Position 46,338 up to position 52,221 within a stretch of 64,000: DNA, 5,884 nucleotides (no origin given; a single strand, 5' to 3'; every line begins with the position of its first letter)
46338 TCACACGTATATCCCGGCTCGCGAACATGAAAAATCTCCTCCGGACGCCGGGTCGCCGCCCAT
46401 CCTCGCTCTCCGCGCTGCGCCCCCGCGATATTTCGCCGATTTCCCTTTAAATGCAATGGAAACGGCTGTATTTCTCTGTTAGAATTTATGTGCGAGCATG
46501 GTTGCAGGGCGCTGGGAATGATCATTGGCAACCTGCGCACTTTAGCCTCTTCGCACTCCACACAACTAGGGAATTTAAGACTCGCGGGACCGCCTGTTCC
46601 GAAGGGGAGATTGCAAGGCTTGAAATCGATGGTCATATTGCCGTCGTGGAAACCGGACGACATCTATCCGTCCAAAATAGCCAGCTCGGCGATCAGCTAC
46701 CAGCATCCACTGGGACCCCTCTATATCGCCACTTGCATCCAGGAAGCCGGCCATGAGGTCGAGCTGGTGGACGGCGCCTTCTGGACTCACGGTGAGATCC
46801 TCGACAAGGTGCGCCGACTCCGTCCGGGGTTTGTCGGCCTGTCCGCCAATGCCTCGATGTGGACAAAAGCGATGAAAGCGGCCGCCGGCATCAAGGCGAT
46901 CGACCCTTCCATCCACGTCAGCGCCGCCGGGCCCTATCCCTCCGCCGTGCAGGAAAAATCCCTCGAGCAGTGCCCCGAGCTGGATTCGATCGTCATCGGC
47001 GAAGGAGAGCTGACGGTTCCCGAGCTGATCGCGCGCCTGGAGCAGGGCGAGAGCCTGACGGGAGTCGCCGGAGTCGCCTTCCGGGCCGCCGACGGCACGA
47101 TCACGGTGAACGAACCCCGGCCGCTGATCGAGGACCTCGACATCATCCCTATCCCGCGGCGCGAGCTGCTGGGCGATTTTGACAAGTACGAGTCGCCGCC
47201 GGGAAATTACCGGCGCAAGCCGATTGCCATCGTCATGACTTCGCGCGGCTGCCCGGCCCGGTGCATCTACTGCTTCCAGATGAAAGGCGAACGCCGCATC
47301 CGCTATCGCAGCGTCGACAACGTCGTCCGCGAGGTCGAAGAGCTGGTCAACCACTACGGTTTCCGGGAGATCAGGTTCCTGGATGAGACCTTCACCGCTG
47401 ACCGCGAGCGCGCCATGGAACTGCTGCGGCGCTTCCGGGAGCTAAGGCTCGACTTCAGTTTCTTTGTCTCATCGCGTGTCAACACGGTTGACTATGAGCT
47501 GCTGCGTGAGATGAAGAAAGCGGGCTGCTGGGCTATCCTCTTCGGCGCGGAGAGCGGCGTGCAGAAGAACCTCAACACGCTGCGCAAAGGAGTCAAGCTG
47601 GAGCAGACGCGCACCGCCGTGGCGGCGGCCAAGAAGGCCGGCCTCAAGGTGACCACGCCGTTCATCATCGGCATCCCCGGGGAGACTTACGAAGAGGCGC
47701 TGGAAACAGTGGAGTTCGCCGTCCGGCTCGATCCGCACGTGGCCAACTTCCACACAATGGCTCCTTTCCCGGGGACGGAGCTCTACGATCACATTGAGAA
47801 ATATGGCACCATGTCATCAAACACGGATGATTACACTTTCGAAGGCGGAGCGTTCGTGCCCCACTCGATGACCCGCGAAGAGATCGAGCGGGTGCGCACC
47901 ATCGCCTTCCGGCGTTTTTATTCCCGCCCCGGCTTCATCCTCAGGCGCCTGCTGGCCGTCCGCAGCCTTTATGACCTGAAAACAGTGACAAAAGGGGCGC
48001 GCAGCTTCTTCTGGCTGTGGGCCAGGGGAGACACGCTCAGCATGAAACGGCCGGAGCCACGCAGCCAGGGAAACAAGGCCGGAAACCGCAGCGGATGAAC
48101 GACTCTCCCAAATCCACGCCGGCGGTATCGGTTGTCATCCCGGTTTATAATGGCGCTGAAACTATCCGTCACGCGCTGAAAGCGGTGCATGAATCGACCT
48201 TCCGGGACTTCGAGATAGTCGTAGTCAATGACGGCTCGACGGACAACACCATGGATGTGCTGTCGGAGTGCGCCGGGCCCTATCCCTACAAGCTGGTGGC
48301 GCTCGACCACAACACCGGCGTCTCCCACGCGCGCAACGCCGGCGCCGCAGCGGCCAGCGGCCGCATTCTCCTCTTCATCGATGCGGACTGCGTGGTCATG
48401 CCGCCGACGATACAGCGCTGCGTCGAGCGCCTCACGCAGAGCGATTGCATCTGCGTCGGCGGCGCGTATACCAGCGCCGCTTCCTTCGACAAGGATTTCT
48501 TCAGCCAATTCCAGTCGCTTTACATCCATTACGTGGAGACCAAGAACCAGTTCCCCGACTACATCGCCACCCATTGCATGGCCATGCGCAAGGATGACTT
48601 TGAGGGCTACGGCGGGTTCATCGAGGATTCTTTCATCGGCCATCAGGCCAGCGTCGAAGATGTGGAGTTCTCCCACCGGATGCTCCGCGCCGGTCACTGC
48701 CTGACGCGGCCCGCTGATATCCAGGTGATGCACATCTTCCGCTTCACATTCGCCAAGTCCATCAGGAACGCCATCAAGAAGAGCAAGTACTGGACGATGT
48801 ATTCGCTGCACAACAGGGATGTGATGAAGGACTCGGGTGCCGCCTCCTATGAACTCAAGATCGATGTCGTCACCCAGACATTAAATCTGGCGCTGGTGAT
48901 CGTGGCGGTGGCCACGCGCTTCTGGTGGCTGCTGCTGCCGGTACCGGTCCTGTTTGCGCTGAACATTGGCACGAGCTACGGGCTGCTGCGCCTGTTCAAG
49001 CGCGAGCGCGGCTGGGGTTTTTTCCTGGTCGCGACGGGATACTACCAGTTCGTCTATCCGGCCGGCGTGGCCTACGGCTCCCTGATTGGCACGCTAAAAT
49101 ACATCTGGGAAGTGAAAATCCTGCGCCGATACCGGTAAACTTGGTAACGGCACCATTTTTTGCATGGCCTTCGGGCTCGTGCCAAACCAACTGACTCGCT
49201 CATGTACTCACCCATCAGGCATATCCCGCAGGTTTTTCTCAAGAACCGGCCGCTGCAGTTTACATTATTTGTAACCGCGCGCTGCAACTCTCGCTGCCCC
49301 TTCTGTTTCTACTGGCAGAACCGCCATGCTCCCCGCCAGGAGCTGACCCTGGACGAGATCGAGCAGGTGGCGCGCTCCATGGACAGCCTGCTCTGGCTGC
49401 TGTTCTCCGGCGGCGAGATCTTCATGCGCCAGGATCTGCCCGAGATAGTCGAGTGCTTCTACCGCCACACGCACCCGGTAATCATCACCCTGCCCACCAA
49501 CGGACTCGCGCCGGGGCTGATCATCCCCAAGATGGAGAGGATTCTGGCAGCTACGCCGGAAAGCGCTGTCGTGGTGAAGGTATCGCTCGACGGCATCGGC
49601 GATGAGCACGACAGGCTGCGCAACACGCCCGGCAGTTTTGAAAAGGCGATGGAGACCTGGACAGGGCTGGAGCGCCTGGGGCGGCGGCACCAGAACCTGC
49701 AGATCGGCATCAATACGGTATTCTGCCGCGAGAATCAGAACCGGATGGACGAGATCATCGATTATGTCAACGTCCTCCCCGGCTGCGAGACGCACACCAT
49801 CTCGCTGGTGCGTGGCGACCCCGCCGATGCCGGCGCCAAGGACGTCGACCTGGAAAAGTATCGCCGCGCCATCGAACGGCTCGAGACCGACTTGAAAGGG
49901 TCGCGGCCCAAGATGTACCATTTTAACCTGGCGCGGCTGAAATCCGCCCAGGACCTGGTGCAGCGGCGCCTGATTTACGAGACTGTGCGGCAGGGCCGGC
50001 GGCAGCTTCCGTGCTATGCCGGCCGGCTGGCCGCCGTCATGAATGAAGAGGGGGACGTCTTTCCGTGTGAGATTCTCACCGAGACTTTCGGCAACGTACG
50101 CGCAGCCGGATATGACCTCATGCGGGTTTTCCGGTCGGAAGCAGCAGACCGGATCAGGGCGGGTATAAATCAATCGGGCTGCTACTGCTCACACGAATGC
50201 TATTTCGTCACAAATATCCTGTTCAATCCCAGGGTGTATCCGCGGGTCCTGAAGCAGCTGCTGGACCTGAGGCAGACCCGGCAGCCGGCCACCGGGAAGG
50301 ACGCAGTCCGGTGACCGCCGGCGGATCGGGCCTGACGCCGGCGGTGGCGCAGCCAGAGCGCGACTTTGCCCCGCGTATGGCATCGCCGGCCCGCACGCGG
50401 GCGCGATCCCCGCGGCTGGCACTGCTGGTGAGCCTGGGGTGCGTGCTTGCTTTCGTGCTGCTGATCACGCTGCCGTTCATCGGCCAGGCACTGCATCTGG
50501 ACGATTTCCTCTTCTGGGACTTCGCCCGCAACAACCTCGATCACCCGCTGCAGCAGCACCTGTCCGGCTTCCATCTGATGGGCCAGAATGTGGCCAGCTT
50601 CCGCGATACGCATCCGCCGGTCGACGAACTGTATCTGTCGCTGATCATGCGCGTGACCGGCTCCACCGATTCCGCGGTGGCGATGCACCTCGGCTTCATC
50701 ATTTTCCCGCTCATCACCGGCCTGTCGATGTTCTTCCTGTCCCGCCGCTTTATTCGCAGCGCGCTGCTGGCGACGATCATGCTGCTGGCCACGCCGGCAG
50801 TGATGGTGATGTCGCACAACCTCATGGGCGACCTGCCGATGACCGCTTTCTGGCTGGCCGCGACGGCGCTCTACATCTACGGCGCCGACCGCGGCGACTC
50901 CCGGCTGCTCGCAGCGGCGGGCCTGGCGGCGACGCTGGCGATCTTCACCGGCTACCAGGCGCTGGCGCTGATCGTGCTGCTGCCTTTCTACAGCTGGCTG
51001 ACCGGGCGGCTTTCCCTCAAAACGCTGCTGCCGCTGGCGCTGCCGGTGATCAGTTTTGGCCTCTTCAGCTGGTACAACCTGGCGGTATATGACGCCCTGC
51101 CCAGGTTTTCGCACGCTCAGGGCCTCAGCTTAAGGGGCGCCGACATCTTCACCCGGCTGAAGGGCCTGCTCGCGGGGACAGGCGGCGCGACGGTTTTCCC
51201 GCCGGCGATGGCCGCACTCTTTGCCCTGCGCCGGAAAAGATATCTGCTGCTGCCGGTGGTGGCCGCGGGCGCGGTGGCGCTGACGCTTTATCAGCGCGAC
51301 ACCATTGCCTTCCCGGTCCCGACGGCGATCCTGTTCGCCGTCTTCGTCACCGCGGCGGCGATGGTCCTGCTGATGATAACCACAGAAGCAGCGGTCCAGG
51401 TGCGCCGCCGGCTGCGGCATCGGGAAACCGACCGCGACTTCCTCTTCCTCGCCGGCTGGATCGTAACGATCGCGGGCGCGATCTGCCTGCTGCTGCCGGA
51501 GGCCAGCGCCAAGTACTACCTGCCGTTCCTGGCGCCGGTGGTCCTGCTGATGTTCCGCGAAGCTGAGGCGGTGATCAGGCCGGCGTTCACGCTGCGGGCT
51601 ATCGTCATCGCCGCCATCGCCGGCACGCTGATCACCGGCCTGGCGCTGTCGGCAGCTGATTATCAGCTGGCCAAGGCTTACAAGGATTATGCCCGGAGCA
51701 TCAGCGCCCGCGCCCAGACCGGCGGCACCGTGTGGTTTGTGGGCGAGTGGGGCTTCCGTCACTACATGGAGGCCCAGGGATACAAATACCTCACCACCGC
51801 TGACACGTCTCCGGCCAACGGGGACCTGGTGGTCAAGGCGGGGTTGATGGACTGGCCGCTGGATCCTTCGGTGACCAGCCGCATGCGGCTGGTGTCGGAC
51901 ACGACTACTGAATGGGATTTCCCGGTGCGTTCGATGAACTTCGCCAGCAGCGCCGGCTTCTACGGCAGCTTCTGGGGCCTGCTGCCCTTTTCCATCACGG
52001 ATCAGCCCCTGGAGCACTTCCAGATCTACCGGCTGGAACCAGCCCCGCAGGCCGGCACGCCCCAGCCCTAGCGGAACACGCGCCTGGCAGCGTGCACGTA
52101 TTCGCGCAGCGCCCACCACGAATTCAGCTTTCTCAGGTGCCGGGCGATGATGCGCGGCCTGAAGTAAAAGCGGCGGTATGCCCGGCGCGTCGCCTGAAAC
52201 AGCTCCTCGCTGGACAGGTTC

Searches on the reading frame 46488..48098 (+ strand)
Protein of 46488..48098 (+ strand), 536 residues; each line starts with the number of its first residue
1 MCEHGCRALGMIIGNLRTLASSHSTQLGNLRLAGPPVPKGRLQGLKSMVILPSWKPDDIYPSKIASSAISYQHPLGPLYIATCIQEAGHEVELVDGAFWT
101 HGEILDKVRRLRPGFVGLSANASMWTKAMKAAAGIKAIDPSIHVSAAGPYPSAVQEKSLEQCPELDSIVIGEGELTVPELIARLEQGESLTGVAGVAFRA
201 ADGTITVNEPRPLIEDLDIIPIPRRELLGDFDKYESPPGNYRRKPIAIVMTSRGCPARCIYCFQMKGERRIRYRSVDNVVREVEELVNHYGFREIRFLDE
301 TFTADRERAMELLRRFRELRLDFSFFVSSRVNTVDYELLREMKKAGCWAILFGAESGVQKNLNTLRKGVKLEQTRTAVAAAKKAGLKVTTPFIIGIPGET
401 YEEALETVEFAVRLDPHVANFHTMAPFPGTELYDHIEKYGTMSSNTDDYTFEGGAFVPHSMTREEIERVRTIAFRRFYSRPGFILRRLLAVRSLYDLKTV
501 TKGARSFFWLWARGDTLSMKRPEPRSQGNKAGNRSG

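Call 4: search_protein_families(library=pfam, proteins=[window:46488-48098:+], max_evalue=0.01)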
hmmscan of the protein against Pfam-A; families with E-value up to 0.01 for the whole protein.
window:46488-48098:+ (536 aa): 2 families
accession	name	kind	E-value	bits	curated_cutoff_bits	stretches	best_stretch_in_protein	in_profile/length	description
PF04055.27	Radical_SAM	-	1.3e-27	97.4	29.5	1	251-411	3-166/166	Radical SAM superfamily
PF02310.24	B12-binding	-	9.9e-18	64.6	32.1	1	67-180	7-120/121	B12 binding domain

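Call 7: search_protein_families(library=ncbifam, proteins=[window:46488-48098:+], max_evalue=0.001)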
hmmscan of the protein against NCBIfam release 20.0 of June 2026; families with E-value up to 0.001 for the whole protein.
window:46488-48098:+ (536 aa): 37 families (the best 25 are shown)
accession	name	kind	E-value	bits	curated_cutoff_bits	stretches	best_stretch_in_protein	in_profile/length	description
TIGR03471.1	HpnJ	equivalog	2e-68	231.4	577.6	1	119-508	75-464/472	hopanoid biosynthesis associated radical SAM protein HpnJ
TIGR02026.1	BchE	equivalog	3.2e-54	184.6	481.35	1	72-483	20-433/497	magnesium-protoporphyrin IX monomethyl ester anaerobic oxidative cyclase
NF050148.1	rSAM_ApyD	equivalog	1e-47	163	750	1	104-487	66-439/645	RiPP biosynthesis radical SAM protein ApyD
NF038361.1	rSAM_Sden_1168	equivalog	2.3e-39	135.4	575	1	153-446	187-483/560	Sden_1168 family B12-binding radical SAM P-methyltransferase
TIGR04479.1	bcpD_PhpK_rSAM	subfamily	3.3e-35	121.4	600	1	78-420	76-415/504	PhpK family radical SAM P-methyltransferase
TIGR04013.1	B12_SAM_MJ_1487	hypoth_equivalog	3.9e-33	114.8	251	1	127-435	55-356/382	TIGR04013 family B12-binding domain/radical SAM domain-containing protein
TIGR04014.1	B12_SAM_MJ_0865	equivalog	1.8e-31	109.4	360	1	76-437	13-359/434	methyl-coenzyme M reductase glutamine C-methyltransferase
TIGR04367.1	HpnR_B12_rSAM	equivalog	9.4e-30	103.6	650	1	61-435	8-372/490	hopanoid C-3 methylase HpnR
TIGR04072.2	rSAM_ladder_B12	equivalog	2.3e-29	102.4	360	2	246-447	180-383/443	lipid biosynthesis B12-binding/radical SAM protein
NF033712.0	B12_rSAM_KedN5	subfamily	3.6e-29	101.5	700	1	130-494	80-449/624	KedN5 family methylcobalamin-dependent radical SAM C-methyltransferase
TIGR03975.1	rSAM_ocin_1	subfamily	2.1e-28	99.2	281.85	1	104-408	120-427/606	RiPP maturation radical SAM C-methyltransferase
NF033070.1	rSAM_AprD4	equivalog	6.3e-28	97.9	500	1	203-467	156-421/456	AprD4 family radical SAM diol-dehydratase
TIGR04295.1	B12_rSAM_oligo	hypoth_equivalog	5.5e-22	78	400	1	73-375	24-322/422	TIGR04295 family B12-binding domain-containing radical SAM protein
TIGR04385.1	B12_rSAM_cofa1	equivalog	8e-22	78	450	1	72-410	18-360/438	B12 lower ligand biosynthesis radical SAM protein BzaD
NF040542.1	rSAM_RCCLKC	equivalog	1.7e-21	76.9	450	1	81-412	20-348/423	arsinothricin biosynthesis radical SAM protein ArsL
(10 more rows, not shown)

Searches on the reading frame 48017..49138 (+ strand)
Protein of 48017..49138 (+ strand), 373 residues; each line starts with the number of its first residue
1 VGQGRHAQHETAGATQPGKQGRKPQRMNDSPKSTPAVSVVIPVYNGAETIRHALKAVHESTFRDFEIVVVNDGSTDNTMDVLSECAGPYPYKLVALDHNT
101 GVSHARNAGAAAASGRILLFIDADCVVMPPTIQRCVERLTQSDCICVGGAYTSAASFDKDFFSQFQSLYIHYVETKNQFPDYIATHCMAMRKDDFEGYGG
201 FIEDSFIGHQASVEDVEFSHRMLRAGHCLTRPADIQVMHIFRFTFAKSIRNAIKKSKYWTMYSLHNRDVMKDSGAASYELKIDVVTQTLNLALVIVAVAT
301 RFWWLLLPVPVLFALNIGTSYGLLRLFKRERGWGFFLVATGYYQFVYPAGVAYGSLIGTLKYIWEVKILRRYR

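Call 4: search_protein_families(library=pfam, proteins=[window:48017-49138:+], max_evalue=0.01)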
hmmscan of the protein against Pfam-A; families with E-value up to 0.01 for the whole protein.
window:48017-49138:+ (373 aa): 5 families
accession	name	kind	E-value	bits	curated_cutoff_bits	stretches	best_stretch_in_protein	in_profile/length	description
PF00535.33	Glycos_transf_2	-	2.9e-32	112.3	23.3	1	38-195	1-164/168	Glycosyl transferase family 2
PF13641.12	Glyco_tranf_2_3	-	4.2e-16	60.1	27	1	35-251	1-223/230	Glycosyltransferase like family 2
PF10111.15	Glyco_tranf_2_2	-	7.5e-14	52.3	27.3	1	38-235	1-213/276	Glycosyltransferase like family 2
PF13506.12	Glyco_transf_21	-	4.7e-05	23.4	21.7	1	109-225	25-140/174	Glycosyl transferase family 21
PF13632.12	Glyco_trans_2_3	-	0.00064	20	27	1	118-319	2-180/198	Glycosyl transferase family group 2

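Call 7: search_protein_families(library=ncbifam, proteins=[window:48017-49138:+], max_evalue=0.001)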
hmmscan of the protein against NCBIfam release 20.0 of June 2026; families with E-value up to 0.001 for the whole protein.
window:48017-49138:+ (373 aa): 28 families (the best 25 are shown)
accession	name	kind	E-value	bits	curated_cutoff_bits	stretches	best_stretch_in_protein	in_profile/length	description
NF041875.1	EPS_EpsD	equivalog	3.7e-27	95.6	370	1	37-282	1-250/325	exopolysaccharide biosynthesis glycosyltransferase EpsD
TIGR03965.1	mycofact_glyco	equivalog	7e-25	87.8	280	1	30-249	69-290/467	mycofactocin biosynthesis glycosyltransferase MftF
NF007482.0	PRK10073.1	equivalog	3.7e-24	85.3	423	1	32-137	3-108/334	glycosyltransferase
TIGR03937.1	PgaC_IcaA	equivalog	3.6e-21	75.6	422.3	1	25-143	35-154/407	poly-beta-1,6-N-acetyl-D-glucosamine synthase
TIGR04283.1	glyco_like_mftF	equivalog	1.3e-20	74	182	1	37-237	1-184/221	TIGR04283 family arsenosugar biosynthesis glycosyltransferase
NF047683.1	TeichurnBiosyTuaG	equivalog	5.6e-18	65.5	400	1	33-145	4-117/252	teichuronic acid biosynthesis protein TuaG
NF041394.1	GtaseAglG_Halo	equivalog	7.5e-18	64.8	440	1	37-162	3-130/304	glucosyl-dolichyl phosphate glucuronosyltransferase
TIGR03111.1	glyc2_xrt_Gpos1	hypoth_equivalog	3.9e-16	58.9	363.95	1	28-184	42-197/439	TIGR03111 family XrtG-associated glycosyltransferase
NF007986.1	PRK10714.1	equivalog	1.3e-12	47.4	529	1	36-142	7-118/316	undecaprenyl-phosphate 4-deoxy-4-formamido-L-arabinose transferase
NF053739.1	GlytfEpsEBac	equivalog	1e-11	44.3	450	1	35-151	1-120/265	glycosyltransferase EpsE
NF038302.1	EPS_HpsE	equivalog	1.5e-11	43.9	300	1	37-145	3-117/307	hormogonium polysaccharide biosynthesis glycosyltransferase HpsE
NF038299.1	EPS_HpsN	equivalog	2.5e-11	43.1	425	1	35-143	1-110/317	hormogonium polysaccharide biosynthesis glycosyltransferase HpsN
TIGR04242.1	nodulat_NodC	equivalog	3.3e-11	42.8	550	1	29-150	42-167/395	chitooligosaccharide synthase NodC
NF050819.1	PolSacchBiosHfsG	equivalog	1.1e-10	41.2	500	1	32-225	9-204/302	polysaccharide biosynthesis protein HfsG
NF050050.1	ProtGlycPglI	equivalog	4.3e-10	39.4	500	1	35-141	2-110/306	GalNAc(5)-diNAcBac-PP-undecaprenol beta-1,3-glucosyltransferase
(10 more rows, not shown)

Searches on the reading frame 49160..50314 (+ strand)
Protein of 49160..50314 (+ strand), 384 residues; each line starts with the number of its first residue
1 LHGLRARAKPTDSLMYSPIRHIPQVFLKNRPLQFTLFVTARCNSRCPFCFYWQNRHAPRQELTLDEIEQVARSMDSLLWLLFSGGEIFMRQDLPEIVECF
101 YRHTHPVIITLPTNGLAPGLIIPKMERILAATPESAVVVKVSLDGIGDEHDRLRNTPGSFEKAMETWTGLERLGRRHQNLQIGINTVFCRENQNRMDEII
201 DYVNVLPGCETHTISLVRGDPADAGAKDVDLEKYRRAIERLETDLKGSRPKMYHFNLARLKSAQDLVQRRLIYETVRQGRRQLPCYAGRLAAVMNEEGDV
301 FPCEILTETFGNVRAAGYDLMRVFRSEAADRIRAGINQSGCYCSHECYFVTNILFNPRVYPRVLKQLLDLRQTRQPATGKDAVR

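Call 4: search_protein_families(library=pfam, proteins=[window:49160-50314:+], max_evalue=0.01)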
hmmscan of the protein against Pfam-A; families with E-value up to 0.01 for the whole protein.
window:49160-50314:+ (384 aa): 2 families
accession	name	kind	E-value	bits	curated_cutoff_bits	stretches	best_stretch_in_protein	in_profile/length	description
PF04055.27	Radical_SAM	-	9.8e-15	55.6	29.5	1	38-202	3-165/166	Radical SAM superfamily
PF13186.11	SPASM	-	0.00077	20.1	21.5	1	285-347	1-66/67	Iron-sulfur cluster-binding domain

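Call 7: search_protein_families(library=ncbifam, proteins=[window:49160-50314:+], max_evalue=0.001)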
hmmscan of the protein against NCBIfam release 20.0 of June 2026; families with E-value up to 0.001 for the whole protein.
window:49160-50314:+ (384 aa): 51 families (the best 25 are shown)
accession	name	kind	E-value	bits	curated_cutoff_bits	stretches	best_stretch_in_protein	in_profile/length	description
TIGR04053.2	TIGR04053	equivalog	2.9e-21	76.1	395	1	28-204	4-174/366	TIGR04053 family radical SAM/SPASM domain-containing protein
TIGR04545.1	rSAM_ahbD_hemeb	equivalog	5.4e-18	65.5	500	1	38-334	6-297/339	heme b synthase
TIGR04055.1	rSAM_NirJ2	equivalog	1e-17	64.7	500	1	38-321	6-272/326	putative heme d1 biosynthesis radical SAM protein NirJ2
TIGR04054.1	rSAM_NirJ1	equivalog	8e-17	60.9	650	1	38-239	42-234/387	putative heme d1 biosynthesis radical SAM protein NirJ1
TIGR03961.1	rSAM_PTO1314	hypoth_equivalog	4e-16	59.2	306.05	1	28-203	19-178/332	PTO1314 family radical SAM protein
TIGR04546.1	rSAM_ahbC_deAc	equivalog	1e-15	57.4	650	1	21-238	29-236/390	12,18-didecarboxysiroheme deacetylase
TIGR03962.1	mycofact_rSAM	equivalog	1.1e-15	57.7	265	1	30-344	10-301/339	mycofactocin radical SAM maturase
NF045574.1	sacti_mat_StsB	exception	1.4e-15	57.1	625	1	21-222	84-272/466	StsB family radical SAM/SPASM domain sactipeptide maturase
TIGR04051.1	rSAM_NirJ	equivalog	2.2e-15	56.5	515.45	1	39-204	9-164/354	heme d1 biosynthesis radical SAM protein NirJ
NF050035.1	rSAM_WgK_link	exception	2.5e-15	56.4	650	1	30-203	7-168/367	radical SAM/SPASM peptide maturase WgkB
TIGR04250.1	SCM_rSAM_ScmE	equivalog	5.5e-15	55.1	400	1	36-217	7-182/358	SynChlorMet cassette radical SAM/SPASM protein ScmE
TIGR04133.1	rSAM_w_lipo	hypoth_equivalog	4e-14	52.3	425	1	32-204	23-190/350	TIGR04133 family radical SAM/SPASM protein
TIGR03977.1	rSAM_pair_HxsC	equivalog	7.6e-14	51.3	267.9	1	24-204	17-191/292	His-Xaa-Ser system radical SAM maturase HxsC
TIGR04347.1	pseudo_SAM_Halo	equivalog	1e-13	51.3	525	1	36-241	42-238/390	TIGR04347 family pseudo-SAM/SPASM protein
TIGR02668.1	moaA_archaeal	equivalog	4.9e-13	48.7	325.25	1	35-248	13-213/303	GTP 3',8-cyclase MoaA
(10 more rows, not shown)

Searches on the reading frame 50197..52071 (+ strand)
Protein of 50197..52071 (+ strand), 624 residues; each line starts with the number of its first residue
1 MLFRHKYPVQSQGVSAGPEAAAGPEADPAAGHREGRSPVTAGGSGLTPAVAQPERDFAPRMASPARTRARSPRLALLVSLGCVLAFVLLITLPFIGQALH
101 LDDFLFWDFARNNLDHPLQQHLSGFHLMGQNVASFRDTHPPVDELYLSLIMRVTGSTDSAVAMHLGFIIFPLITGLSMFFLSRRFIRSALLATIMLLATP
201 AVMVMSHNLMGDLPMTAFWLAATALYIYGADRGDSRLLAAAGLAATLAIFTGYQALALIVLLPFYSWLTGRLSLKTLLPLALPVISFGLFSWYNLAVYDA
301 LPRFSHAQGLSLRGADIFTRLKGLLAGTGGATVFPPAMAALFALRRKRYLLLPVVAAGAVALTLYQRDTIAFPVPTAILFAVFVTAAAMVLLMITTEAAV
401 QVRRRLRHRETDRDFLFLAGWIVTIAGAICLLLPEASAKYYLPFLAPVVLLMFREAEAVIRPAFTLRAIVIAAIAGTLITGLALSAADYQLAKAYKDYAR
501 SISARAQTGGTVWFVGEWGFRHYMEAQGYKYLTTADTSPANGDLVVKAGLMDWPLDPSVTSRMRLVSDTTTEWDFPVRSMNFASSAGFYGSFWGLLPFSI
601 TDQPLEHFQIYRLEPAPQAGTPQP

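Call 4: search_protein_families(library=pfam, proteins=[window:50197-52071:+], max_evalue=0.01)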
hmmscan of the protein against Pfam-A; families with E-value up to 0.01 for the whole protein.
window:50197-52071:+ (624 aa): 1 family
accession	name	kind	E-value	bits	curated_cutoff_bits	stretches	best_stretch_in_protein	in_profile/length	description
PF13231.12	PMT_2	-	1.2e-10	42.3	26.1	1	139-291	2-155/160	Dolichyl-phosphate-mannose-protein mannosyltransferase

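Call 7: search_protein_families(library=ncbifam, proteins=[window:50197-52071:+], max_evalue=0.001)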
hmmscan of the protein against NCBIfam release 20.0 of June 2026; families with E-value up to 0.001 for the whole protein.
window:50197-52071:+ (624 aa): 0 families
